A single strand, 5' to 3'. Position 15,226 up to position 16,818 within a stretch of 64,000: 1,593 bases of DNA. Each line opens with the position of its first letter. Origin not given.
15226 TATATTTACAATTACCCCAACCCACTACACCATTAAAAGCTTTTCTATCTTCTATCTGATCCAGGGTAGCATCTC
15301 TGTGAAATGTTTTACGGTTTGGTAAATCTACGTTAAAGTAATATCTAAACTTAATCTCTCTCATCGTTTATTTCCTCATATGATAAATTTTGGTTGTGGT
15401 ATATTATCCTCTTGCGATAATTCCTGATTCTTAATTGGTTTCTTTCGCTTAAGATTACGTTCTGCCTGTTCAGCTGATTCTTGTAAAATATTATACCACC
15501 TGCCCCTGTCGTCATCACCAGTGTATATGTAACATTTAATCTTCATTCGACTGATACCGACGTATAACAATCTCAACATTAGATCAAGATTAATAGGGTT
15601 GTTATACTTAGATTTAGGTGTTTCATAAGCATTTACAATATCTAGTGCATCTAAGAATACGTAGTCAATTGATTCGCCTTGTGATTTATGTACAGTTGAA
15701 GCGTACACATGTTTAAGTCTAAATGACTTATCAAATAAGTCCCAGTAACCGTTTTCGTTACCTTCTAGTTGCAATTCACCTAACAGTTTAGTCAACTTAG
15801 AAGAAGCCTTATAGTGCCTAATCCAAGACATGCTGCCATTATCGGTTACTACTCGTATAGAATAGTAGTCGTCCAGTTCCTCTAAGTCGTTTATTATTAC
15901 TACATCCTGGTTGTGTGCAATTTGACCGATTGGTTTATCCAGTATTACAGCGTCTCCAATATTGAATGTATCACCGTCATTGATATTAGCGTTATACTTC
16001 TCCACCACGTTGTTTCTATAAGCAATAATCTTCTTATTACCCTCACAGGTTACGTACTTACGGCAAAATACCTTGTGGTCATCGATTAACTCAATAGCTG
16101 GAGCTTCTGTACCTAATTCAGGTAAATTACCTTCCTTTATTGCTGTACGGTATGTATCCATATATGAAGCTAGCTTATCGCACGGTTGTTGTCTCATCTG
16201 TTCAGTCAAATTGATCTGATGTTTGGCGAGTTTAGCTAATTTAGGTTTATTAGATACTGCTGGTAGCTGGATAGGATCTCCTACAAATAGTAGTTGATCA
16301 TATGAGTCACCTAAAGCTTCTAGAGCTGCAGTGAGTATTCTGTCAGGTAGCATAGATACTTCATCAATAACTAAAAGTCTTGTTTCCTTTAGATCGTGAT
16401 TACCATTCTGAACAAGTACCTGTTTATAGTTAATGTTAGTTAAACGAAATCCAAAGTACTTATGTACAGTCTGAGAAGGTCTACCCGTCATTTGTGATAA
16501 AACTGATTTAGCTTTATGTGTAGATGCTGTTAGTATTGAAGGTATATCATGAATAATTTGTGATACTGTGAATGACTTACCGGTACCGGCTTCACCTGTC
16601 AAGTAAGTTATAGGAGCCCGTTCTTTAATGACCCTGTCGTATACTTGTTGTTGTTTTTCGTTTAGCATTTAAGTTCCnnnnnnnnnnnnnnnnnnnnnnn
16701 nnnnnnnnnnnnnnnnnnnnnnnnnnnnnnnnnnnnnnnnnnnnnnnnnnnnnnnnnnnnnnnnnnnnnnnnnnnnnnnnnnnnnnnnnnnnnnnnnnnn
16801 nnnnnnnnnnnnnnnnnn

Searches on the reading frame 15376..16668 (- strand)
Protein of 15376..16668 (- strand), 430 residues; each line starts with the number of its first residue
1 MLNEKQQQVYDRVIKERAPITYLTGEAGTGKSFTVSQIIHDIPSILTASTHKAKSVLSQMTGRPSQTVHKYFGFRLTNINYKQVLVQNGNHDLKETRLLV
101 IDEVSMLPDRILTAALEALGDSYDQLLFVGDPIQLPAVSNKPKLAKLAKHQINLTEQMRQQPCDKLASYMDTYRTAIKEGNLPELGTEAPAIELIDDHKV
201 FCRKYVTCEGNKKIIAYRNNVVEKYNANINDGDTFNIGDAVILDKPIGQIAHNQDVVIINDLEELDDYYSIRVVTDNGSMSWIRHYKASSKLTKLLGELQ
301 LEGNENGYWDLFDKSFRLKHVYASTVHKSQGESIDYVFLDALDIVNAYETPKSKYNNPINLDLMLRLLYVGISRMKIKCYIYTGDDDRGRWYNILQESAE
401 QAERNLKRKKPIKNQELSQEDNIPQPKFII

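Call 9: search_protein_families(library=pfam, proteins=[window:15376-16668:-])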
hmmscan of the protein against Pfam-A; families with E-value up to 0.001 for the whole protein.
window:15376-16668:- (430 aa): 11 families
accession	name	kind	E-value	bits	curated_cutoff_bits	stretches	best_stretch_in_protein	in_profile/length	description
PF13604.12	AAA_30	-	2.7e-23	83.1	27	1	2-166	2-161/191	AAA domain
PF13245.12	AAA_19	-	1e-17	65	25.1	1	18-138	11-132/134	AAA domain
PF05970.20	PIF1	-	3.2e-11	43.7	25.9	1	1-153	1-170/223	PIF1-like helicase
PF13538.12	UvrD_C_2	-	6e-10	39.3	27.4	1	320-382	1-52/52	UvrD-like helicase C-terminal domain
PF02689.20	Herpes_Helicase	-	5e-07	28.6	27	1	23-87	64-132/808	Helicase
PF13086.12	AAA_11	-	8.1e-06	26.2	27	0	2-54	2-53/257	AAA domain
PF13401.12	AAA_22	-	1.2e-05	26.1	27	1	17-132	4-124/130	AAA domain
PF01443.25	Viral_helicase1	-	3.3e-05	24.3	21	1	24-168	4-129/228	Viral superfamily 1 RNA helicase core domain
PF09848.15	SLFN-g3_helicase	-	0.00019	21.2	24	0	23-103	6-87/354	Schlafen group 3, DNA/RNA helicase domain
PF13191.12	AAA_16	-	0.00026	21.9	32.6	1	8-43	14-49/167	AAA ATPase domain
PF13361.12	UvrD_C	-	0.00042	20.3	25.6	1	256-381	235-345/350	UvrD-like helicase C-terminal domain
